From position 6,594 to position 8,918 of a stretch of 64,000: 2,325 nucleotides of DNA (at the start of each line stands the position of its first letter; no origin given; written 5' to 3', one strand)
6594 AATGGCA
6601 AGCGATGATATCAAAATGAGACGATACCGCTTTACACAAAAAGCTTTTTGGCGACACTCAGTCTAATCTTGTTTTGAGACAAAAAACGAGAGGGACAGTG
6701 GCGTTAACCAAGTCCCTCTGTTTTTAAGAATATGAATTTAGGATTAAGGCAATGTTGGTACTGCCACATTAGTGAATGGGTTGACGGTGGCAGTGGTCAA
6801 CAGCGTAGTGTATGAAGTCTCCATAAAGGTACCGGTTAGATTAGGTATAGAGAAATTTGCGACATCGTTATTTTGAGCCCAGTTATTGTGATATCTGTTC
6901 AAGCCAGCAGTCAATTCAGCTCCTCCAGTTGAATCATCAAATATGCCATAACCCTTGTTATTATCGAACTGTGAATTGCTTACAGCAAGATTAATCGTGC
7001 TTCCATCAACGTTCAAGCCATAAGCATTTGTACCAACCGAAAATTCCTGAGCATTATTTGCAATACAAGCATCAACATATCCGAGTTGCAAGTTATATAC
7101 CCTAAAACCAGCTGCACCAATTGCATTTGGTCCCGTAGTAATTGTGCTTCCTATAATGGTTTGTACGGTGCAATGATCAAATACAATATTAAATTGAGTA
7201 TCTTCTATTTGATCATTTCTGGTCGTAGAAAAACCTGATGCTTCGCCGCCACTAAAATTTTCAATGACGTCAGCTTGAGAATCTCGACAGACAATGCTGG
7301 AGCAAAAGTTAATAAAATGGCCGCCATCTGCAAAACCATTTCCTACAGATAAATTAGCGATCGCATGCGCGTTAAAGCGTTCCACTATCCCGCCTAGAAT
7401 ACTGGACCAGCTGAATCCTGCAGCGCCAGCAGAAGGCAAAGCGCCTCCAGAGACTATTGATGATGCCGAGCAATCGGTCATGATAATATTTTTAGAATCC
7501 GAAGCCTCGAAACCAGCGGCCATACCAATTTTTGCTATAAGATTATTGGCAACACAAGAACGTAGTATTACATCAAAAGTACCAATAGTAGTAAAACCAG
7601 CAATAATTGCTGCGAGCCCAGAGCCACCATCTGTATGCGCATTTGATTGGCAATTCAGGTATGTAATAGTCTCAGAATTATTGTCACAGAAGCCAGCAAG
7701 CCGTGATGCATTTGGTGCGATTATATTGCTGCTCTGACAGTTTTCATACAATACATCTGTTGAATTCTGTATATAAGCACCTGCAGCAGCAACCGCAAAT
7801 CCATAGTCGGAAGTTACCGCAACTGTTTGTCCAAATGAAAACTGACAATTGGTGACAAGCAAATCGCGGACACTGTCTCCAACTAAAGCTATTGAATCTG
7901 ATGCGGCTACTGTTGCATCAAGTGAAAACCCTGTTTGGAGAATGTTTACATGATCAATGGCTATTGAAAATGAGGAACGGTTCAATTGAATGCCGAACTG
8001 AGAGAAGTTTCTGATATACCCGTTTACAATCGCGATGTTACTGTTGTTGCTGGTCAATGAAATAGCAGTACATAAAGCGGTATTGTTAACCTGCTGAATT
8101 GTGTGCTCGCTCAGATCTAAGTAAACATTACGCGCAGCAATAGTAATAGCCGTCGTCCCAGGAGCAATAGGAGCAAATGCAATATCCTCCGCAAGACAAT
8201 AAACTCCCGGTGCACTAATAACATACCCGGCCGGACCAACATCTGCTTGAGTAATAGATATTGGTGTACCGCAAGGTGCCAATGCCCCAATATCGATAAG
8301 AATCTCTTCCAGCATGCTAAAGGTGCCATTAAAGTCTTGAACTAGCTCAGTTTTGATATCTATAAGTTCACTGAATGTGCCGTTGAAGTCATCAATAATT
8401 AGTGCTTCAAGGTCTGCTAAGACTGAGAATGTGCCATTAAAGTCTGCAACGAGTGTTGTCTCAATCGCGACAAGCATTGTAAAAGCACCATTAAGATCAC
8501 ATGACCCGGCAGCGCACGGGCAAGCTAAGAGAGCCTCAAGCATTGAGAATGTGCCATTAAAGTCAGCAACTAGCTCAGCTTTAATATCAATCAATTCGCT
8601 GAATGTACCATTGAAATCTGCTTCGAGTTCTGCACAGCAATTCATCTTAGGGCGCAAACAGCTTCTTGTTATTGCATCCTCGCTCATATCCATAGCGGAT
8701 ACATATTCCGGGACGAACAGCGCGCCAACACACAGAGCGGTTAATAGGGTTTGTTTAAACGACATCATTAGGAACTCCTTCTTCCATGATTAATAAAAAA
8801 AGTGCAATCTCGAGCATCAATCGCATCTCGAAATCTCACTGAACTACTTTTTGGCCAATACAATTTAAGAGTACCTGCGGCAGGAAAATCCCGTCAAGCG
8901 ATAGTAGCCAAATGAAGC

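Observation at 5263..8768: Tandem pair of secreted beta-helix proteins with an unusual DFNGTFS repeat module, homogenised at the DNA level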

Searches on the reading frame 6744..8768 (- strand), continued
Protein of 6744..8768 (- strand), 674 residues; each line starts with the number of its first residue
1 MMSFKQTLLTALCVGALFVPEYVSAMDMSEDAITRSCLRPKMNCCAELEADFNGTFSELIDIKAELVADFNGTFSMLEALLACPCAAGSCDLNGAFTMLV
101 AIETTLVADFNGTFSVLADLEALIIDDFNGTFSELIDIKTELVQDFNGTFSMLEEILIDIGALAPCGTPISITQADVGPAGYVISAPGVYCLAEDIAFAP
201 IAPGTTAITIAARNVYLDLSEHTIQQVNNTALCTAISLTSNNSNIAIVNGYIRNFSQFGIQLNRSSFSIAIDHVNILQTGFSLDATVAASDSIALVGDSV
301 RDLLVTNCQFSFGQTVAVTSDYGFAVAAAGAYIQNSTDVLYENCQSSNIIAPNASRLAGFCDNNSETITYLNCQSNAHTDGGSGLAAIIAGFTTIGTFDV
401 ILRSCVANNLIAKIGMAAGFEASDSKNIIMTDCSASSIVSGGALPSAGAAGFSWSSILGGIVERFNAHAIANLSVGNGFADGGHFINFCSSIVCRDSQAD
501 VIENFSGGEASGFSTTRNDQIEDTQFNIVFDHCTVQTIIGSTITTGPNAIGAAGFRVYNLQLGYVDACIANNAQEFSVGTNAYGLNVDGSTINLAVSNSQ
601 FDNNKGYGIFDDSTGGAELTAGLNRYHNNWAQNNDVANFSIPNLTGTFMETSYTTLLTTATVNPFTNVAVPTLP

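Call 65: fold_search(model_id=the predicted structure, library=pdb)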
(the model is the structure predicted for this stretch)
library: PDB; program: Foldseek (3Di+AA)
matches with E <= 10: 409; with E <= 0.001: 2
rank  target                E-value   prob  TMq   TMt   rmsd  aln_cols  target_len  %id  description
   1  2pyh_B                4.0e-04  1.00  0.25  0.38  11.0       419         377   13  Azotobacter vinelandii Mannuronan C-5 epimerase AlgE4 A-module complexed with mannuronan trisaccharide (released 2008-05-27)
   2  9k4a_A                4.2e-04  1.00  0.31  0.31   7.4       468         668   13  Cryo-EM structure of depolymerase S2-4 from Klebsiella phage K64-1 (released 2026-03-25)
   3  6f7k_A                1.3e-03  1.00  0.24  0.29  10.0       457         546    9  Crystal structure of Dettilon tailspike protein (gp208) (released 2018-12-19)
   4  1ofm_A                1.5e-03  0.85  0.17  0.21  14.2       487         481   10  CRYSTAL STRUCTURE OF CHONDROITINASE B COMPLEXED TO CHONDROITIN 4-SULFATE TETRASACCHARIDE (released 2004-04-19)
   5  2pyh_A                1.7e-03  1.00  0.28  0.44   9.8       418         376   13  Azotobacter vinelandii Mannuronan C-5 epimerase AlgE4 A-module complexed with mannuronan trisaccharide (released 2008-05-27)
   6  7w1c_D                1.8e-03  1.00  0.26  0.28   9.7       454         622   11  Crystal structure of Klebsiella pneumoniae K1 capsule-specific polysaccharide lyase in a P1 crystal form (released 2022-05-18)
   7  6f7d                  2.4e-03  1.00  0.24  0.29  12.8       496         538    9  Crystal structure of Dettilon tailspike protein (gp208) (released 2018-12-19)
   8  2pyg_B                3.3e-03  1.00  0.26  0.40  10.2       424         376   12  Azotobacter vinelandii Mannuronan C-5 epimerase AlgE4 A-module (released 2008-05-27)
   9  7w1c_A                3.3e-03  0.99  0.22  0.23  19.8       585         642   10  Crystal structure of Klebsiella pneumoniae K1 capsule-specific polysaccharide lyase in a P1 crystal form (released 2022-05-18)
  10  1dbg_A                3.4e-03  0.84  0.18  0.22  13.8       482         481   10  CRYSTAL STRUCTURE OF CHONDROITINASE B (released 2000-01-12)
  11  7dmk_A                3.6e-03  0.93  0.24  0.23  26.9       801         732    8  PL6 alginate lyase BcAlyPL6 (released 2021-10-06)
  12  7w1c_E                4.7e-03  1.00  0.26  0.27   9.9       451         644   13  Crystal structure of Klebsiella pneumoniae K1 capsule-specific polysaccharide lyase in a P1 crystal form (released 2022-05-18)
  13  7b8b_B                4.7e-03  0.97  0.19  0.31  14.6       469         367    9  ADPG2 - ENDOPOLYGALACTURONASE FROM ARABIDOPSIS THALIANA (released 2022-06-22)
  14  7xz8                  4.9e-03  0.80  0.21  0.28  13.2       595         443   10  Mutant (K141A) of the N-terminal domain of fucoidan lyase FdlA (released 2022-09-28)
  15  9ozl_C                5.3e-03  0.99  0.25  0.40  10.8       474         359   10  Crystal structure of the polysaccharide lyase RbmB from Vibrio cholerae (released 2026-03-11)
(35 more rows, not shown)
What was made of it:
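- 6873..8270 (-): B head: a conserved N-terminal cap (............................) followed by a right-handed parallel beta-helix (aa 167 to about 632). Foldseek hits are AlgE4 epimerase, Klebsiella phage depolymerases and tailspikes (call 65).
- The closest solved folds are enzymes: mannuronan C-5 epimerase AlgE4, Klebsiella phage capsule depolymerases, chondroitinase B and alginate lyases (call 65).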

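Call 71: search_protein_families(library=phrogs, proteins=[P0176], max_evalue=0.001)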
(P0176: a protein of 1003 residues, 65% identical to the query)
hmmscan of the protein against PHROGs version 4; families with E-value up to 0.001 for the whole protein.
P0176 (1003 aa): 2 families
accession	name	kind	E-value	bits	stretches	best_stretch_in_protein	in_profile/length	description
phrog_460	-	connector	3.1e-06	27.2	1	125-206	221-296/385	head closure Hc2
phrog_14646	-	unknown function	1.6e-05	26.3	1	803-847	54-98/172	-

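Call 75: fold_search(model_id=the predicted structure, library=viral)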
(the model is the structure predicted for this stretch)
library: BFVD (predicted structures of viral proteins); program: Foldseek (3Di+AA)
matches with E <= 10: 567; with E <= 0.001: 25
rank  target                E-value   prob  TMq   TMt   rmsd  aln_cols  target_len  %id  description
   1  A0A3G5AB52            5.8e-11  1.00  0.51  0.73   4.5       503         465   21  Right handed beta helix domain-containing protein [Hyperionvirus sp.]
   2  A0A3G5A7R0            1.2e-10  1.00  0.47  0.61   6.3       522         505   16  Right handed beta helix domain-containing protein [Hyperionvirus sp.]
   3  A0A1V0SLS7            1.2e-09  1.00  0.28  0.28  12.4       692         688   13  Right handed beta helix domain-containing protein [Klosneuvirus KNV1]
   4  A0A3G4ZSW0            1.3e-09  1.00  0.28  0.23  18.3       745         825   14  Right handed beta helix domain-containing protein [Edafosvirus sp.]
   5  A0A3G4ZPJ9            2.3e-09  1.00  0.38  0.42  11.3       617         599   14  Right handed beta helix domain-containing protein [Barrevirus sp.]
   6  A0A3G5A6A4            6.6e-09  1.00  0.29  0.52  10.1       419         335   18  Uncharacterized protein [Harvfovirus sp.]
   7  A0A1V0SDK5            2.9e-08  1.00  0.19  0.11  18.3       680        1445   14  GMC-type oxidoreductase [Indivirus ILV1]
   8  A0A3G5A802            8.0e-08  1.00  0.29  0.54   8.7       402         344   18  Right handed beta helix domain-containing protein [Hyperionvirus sp.]
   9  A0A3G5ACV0            1.7e-06  1.00  0.27  0.47  15.4       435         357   15  Right handed beta helix domain-containing protein [Hyperionvirus sp.]
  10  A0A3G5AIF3            4.4e-06  1.00  0.22  0.25  20.3       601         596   13  GMC-type oxidoreductase [Sylvanvirus sp.]
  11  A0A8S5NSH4            2.5e-05  1.00  0.26  0.20  18.6       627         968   10  Tailspike protein [Podoviridae sp. ctrTt13]
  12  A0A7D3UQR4            3.5e-05  1.00  0.20  0.23  14.9       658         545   12  Pectin lyase [Fadolivirus FV1/VV64]
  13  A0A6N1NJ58            3.9e-05  1.00  0.24  0.31  13.9       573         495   15  Putative ORFan [Tupanvirus deep ocean]
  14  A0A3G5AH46            5.9e-05  1.00  0.34  0.23  17.3       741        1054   13  Uncharacterized protein [Sylvanvirus sp.]
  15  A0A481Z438            2.2e-04  1.00  0.22  0.28  13.9       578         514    8  Uncharacterized protein [Pithovirus LCPAC103]
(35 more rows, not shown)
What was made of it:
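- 6873..8270 (-): The best viral hit is a Hyperionvirus beta-helix protein (E 5.8e-11, TM 0.73 on the target; call 75).
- Closest known: 'Right handed beta helix domain-containing' proteins of Klosneuvirinae giant viruses. Same: These are the best structural match of B's head (E 5.8e-11, TM 0.73 on the target, 21% identity; call 75).
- The best structural matches in the viral library are Klosneuvirinae 'right handed beta helix' proteins (E 5.8e-11, 21% identity), followed by phage tailspikes (call 75).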

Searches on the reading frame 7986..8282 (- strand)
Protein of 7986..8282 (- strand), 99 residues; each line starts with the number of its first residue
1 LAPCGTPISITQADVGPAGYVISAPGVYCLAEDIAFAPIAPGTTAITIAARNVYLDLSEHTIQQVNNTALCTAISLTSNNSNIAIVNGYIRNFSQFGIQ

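Call 81: find_related_loci(query=A6, collection=viral_contigs, flank=4000)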
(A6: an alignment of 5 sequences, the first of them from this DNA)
Query A6 (99 aa) in viral_contigs; peptide patterns used: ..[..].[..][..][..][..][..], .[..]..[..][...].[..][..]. (x = any residue, [..] = any of these).
14 stretches matched a pattern, but none encodes a relative of the query by tblastn (E <= 1e-3).

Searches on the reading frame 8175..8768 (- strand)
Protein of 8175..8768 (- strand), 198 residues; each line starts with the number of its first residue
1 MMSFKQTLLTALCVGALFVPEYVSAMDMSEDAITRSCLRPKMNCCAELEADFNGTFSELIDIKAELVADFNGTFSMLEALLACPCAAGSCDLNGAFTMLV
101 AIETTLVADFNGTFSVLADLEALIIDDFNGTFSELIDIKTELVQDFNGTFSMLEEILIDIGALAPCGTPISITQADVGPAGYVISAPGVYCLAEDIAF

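Call 8: find_homologous_proteins(query=window:8175-8768:-, max_evalue=0.01)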
Query seq(198 aa) (198 aa): 2 proteins with E <= 0.01 among 1801 candidates.
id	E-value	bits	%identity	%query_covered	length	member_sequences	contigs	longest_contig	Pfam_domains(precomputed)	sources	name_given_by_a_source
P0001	1.2e-39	154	38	72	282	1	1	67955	-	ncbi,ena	-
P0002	4.4e-9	54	36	84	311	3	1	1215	-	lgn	-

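Call 11: find_encoding_contigs(protein=P0001, flank=10000, max_places=4)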
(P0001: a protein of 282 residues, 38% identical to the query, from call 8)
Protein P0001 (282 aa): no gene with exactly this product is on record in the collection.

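Call 12: list_cluster_members(proteins=[P0001, P0002])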
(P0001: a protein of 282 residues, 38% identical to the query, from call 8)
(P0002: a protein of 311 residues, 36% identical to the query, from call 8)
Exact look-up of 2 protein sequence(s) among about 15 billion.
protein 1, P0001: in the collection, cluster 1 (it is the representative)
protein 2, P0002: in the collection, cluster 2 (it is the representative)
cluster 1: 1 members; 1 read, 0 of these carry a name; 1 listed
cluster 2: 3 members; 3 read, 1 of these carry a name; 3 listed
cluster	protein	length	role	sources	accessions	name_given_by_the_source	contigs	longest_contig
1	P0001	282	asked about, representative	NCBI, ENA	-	-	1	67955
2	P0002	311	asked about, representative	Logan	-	-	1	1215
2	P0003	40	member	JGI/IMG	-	hypothetical protein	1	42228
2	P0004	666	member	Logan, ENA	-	-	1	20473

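Call 13: find_related_loci(query=A1, collection=genome_contigs, flank=10000)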
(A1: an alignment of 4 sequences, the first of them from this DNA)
Query A1 (198 aa) in genome_contigs; peptide patterns used: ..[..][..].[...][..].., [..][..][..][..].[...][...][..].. (x = any residue, [..] = any of these).
98 stretches matched a pattern, but none encodes a relative of the query by tblastn (E <= 1e-3).
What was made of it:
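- Tried and rejected: The first genome_contigs scan, with a protein alignment, found no confirmed relative (call 13).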

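Call 15: find_encoding_contigs(protein=P0004, flank=10000, max_places=4)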
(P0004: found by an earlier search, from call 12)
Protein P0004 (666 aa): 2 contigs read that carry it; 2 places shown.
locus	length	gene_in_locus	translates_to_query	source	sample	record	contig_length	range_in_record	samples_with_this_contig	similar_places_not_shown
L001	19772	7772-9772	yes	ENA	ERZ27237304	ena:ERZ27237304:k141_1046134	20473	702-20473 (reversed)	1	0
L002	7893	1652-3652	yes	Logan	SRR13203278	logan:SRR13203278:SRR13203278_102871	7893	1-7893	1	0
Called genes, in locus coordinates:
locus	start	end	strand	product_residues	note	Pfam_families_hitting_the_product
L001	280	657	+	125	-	PF07021:MetW (faint), PF08241:Methyltransf_11, PF08242:Methyltransf_12 (weak), PF13489:Methyltransf_23, PF13847:Methyltransf_31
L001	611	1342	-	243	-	PF09335:VTT_dom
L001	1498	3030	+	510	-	PF12708:Pect-lyase_RHGA_epim (faint), PF13229:Beta_helix (weak)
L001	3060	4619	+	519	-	PF14339:DUF4394 (faint), PF18067:Lipase_C (faint), PF10282:Lactonase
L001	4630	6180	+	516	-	PF14339:DUF4394 (faint), PF23409:Beta-prop_EML (faint), PF10282:Lactonase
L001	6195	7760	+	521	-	PF10282:Lactonase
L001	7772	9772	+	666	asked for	PF13229:Beta_helix (faint)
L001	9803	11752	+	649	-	PF13229:Beta_helix (weak)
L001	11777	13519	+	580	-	PF13229:Beta_helix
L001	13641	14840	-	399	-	PF00266:Aminotran_5, PF01041:DegT_DnrJ_EryC1, PF00155:Aminotran_1_2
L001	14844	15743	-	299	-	-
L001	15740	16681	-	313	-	-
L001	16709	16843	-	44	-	-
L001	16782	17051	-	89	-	-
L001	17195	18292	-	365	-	PF09376:NurA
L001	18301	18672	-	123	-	PF01592:NifU_N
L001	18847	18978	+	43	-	-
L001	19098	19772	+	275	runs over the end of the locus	PF00702:Hydrolase (weak), PF13419:HAD_2 (faint)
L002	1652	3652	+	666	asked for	PF13229:Beta_helix (faint)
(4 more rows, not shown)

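Call 28: search_protein_families(library=pfam, proteins=[P0001], max_evalue=0.01)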
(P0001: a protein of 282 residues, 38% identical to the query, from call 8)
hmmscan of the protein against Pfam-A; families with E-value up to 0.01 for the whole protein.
P0001 (282 aa): 2 families
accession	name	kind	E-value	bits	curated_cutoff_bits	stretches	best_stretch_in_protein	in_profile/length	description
PF04513.17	Baculo_PEP_C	-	0.0011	19.5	38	0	131-194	16-76/140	Baculovirus polyhedron envelope protein, PEP, C terminus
PF03966.22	Trm112p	-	0.0097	16.3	22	0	189-205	3-17/40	Trm112p-like protein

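Call 29: search_protein_families(library=ncbifam, proteins=[P0001], max_evalue=0.01)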
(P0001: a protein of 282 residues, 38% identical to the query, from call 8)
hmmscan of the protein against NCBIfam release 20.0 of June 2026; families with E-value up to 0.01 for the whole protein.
P0001 (282 aa): 0 families

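Call 71: search_protein_families(library=phrogs, proteins=[P0004], max_evalue=0.001)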
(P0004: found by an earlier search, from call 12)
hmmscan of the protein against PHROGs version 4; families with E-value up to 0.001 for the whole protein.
P0004 (666 aa): 0 families
